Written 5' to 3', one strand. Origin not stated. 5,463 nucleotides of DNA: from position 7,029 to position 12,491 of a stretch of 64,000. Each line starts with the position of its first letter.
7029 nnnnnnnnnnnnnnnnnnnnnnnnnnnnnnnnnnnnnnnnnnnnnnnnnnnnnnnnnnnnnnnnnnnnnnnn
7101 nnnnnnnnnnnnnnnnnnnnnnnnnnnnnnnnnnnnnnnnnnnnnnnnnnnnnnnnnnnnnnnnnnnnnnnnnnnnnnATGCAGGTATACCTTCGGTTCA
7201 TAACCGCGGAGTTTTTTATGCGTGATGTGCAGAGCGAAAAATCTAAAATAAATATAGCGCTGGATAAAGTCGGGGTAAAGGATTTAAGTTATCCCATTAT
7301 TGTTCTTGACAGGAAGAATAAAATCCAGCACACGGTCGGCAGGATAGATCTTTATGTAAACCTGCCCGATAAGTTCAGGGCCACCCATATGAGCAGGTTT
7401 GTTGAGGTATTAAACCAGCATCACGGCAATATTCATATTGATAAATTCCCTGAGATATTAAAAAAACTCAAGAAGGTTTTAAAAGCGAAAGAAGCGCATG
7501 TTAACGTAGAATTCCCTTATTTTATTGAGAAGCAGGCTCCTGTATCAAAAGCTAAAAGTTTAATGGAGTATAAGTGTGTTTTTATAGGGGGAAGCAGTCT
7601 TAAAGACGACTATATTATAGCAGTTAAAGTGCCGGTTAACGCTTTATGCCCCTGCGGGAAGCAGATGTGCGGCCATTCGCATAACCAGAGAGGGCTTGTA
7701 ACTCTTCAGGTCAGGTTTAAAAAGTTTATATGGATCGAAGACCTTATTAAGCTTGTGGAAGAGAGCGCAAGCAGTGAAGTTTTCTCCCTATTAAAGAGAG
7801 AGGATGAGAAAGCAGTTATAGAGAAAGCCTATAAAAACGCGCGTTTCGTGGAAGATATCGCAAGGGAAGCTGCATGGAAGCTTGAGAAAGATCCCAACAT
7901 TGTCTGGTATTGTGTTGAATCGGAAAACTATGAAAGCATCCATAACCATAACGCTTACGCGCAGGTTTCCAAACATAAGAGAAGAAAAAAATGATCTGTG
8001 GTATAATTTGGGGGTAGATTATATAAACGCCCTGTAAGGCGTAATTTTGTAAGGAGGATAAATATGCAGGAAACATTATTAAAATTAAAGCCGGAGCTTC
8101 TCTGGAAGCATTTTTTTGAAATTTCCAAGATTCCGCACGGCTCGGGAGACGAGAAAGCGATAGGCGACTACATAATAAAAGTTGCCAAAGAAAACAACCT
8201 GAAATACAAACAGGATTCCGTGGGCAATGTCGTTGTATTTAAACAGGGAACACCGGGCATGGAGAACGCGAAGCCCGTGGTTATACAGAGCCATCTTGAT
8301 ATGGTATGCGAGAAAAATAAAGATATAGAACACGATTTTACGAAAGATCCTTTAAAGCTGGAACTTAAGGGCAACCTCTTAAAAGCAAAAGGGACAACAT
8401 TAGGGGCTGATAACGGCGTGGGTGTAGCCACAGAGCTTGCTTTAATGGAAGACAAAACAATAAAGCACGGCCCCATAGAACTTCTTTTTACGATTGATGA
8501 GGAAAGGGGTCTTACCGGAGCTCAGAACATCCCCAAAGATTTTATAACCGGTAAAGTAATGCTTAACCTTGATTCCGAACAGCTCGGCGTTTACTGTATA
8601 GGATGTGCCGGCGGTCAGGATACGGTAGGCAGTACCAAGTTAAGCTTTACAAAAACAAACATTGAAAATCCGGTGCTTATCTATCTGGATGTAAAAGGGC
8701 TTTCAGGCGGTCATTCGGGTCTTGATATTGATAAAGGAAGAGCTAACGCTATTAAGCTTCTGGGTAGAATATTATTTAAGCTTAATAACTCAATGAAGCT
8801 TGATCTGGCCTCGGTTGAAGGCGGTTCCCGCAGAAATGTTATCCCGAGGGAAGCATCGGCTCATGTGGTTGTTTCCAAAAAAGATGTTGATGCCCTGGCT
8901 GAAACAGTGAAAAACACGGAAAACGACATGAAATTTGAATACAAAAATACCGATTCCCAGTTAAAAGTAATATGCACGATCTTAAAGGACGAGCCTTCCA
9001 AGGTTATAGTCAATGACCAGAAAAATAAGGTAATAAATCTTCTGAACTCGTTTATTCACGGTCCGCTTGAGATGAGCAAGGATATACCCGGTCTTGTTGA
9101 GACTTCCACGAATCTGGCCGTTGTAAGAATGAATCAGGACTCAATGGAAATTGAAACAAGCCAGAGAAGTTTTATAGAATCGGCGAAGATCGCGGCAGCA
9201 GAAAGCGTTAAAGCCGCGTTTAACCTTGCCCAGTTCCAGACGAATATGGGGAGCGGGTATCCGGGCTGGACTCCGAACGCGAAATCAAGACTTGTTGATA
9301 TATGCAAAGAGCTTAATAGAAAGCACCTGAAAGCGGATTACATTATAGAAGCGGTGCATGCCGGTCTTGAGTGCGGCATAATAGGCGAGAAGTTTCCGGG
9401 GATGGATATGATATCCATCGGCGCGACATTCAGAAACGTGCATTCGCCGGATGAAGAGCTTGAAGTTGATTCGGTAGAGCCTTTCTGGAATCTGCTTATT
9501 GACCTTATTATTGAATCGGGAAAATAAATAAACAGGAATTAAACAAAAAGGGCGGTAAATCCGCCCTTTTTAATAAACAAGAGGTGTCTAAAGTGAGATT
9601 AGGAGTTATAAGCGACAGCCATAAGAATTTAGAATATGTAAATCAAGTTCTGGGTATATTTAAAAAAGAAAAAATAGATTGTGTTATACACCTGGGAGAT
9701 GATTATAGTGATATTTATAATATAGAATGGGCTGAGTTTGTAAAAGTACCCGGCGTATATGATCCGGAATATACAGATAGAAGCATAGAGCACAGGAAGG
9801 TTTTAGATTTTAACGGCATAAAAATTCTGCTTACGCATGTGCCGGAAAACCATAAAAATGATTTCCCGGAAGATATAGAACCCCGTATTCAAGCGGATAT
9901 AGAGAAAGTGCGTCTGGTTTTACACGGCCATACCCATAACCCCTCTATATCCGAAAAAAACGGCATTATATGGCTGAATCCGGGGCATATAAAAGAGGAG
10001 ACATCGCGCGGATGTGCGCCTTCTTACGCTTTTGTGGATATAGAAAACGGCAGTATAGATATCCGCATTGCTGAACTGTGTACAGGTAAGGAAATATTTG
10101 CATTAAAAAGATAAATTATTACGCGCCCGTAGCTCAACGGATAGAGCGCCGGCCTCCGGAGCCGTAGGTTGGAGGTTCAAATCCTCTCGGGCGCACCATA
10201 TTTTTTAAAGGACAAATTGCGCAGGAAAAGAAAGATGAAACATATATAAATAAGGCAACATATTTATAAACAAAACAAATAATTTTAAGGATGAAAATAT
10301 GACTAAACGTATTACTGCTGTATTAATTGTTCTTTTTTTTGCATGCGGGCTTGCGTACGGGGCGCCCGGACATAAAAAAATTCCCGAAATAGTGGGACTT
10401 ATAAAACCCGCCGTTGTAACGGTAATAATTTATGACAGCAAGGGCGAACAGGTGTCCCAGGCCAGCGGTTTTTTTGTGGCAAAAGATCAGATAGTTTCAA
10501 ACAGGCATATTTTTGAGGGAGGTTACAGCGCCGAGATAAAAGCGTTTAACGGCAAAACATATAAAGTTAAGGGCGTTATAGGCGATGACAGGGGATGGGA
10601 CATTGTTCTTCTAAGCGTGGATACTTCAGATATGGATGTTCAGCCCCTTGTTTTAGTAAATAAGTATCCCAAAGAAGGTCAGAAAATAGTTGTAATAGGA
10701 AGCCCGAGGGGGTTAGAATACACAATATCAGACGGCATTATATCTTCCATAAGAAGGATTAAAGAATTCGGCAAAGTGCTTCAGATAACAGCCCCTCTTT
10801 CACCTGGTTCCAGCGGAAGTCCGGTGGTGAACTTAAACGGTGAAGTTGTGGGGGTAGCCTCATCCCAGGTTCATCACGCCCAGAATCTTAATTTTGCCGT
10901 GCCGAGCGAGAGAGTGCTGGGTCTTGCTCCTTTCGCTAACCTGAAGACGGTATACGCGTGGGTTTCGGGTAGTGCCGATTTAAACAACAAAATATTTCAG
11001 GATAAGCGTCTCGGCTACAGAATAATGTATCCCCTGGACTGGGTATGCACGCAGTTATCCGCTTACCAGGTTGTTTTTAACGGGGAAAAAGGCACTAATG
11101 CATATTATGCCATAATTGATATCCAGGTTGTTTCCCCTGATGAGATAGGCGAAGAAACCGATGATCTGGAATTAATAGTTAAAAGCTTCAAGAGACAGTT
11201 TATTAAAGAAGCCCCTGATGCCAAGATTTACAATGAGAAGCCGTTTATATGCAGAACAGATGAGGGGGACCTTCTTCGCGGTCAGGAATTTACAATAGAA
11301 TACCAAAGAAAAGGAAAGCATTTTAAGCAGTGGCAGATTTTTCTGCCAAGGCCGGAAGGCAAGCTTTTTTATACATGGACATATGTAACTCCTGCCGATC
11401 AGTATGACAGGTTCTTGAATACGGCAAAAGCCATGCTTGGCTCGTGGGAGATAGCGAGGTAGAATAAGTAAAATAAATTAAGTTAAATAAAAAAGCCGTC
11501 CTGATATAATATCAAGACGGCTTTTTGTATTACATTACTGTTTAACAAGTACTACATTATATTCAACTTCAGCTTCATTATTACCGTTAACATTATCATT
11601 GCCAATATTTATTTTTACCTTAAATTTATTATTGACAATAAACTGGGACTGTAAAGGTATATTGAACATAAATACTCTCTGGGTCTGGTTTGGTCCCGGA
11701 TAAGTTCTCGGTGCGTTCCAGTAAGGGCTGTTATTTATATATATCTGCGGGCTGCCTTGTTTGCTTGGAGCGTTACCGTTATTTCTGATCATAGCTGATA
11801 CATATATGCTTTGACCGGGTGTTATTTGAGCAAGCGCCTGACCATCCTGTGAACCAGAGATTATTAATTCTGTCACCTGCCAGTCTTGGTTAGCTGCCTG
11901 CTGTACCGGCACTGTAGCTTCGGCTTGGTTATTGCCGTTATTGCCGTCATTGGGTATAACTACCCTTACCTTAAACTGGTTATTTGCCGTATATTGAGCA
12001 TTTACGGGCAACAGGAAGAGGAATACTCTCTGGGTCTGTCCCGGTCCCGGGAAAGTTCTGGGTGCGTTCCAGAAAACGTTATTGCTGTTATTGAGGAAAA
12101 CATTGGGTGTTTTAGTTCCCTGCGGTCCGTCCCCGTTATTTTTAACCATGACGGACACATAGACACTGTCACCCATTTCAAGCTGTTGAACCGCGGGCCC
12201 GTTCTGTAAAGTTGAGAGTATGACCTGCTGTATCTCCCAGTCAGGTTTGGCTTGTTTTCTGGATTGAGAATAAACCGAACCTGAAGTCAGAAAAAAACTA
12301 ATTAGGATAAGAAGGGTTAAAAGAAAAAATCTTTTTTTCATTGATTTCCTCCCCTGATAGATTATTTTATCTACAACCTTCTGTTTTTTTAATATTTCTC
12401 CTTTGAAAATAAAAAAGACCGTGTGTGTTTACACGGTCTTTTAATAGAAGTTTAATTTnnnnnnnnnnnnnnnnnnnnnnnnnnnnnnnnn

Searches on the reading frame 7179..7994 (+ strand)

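Call 10: search_protein_families(library=pfam, proteins=[window:7179-7994:+])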
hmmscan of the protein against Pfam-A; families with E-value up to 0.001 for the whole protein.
window:7179-7994:+ (271 aa): 1 family
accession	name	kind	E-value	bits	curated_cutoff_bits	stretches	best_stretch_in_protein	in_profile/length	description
PF02649.19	GCHY-1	-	5.4e-90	301.9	25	1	14-261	1-260/260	Type I GTP cyclohydrolase folE2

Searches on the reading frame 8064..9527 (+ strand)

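Call 10: search_protein_families(library=pfam, proteins=[window:8064-9527:+])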
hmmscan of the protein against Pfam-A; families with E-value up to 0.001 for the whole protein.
window:8064-9527:+ (487 aa): 4 families
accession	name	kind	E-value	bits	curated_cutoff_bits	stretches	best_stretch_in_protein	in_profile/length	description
PF07687.19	M20_dimer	-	2.4e-12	47.2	21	1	211-296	4-106/107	Peptidase dimerisation domain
PF01546.33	Peptidase_M20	-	2.1e-11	44.5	24.6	1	74-482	2-204/206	Peptidase family M20/M25/M40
PF04389.22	Peptidase_M28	-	0.00023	21.4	21.3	1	65-170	8-93/193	Peptidase family M28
PF05343.19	Peptidase_M42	-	0.00065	19.3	23.2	0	116-160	134-180/292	M42 glutamyl aminopeptidase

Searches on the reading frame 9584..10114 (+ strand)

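Call 10: search_protein_families(library=pfam, proteins=[window:9584-10114:+])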
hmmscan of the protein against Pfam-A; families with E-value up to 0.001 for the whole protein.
window:9584-10114:+ (176 aa): 2 families
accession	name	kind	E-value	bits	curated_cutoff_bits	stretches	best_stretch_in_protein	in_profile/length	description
PF12850.12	Metallophos_2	-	9.8e-25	87.8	27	1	5-155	2-153/154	Calcineurin-like phosphoesterase superfamily domain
PF00149.33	Metallophos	-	1.1e-08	36.2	21.5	1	5-44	2-43/191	Calcineurin-like phosphoesterase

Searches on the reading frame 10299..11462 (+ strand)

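Call 10: search_protein_families(library=pfam, proteins=[window:10299-11462:+])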
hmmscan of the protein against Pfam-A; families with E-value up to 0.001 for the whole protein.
window:10299-11462:+ (387 aa): 3 families
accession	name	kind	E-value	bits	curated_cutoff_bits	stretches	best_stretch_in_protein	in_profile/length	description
PF13365.12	Trypsin_2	-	3.3e-25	89.9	27.6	1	55-186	1-144/144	Trypsin-like peptidase domain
PF00089.32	Trypsin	-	2e-09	38.1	20.6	1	52-203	24-213/220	Trypsin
PF00949.27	Peptidase_S7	-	2.9e-05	24.4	20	1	81-192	72-118/131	Peptidase S7, Flavivirus NS3 serine protease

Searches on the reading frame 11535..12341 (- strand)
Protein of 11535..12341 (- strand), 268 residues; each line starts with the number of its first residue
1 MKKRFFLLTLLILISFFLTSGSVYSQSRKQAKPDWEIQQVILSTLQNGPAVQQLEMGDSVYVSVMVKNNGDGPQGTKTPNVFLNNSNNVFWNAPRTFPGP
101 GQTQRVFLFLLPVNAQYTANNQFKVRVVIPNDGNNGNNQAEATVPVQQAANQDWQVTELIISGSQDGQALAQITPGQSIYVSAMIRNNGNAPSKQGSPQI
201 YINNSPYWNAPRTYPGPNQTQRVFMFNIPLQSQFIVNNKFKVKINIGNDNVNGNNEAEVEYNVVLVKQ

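Call 65: search_protein_families(library=pfam, proteins=[window:11535-12341:-], max_evalue=0.00001)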
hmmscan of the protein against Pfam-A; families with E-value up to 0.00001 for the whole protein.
window:11535-12341:- (268 aa): 1 family
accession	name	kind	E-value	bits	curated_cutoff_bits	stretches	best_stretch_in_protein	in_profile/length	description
PF07705.17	CARDB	-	1.7e-06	28.6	22.7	0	159-206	4-48/101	CARDB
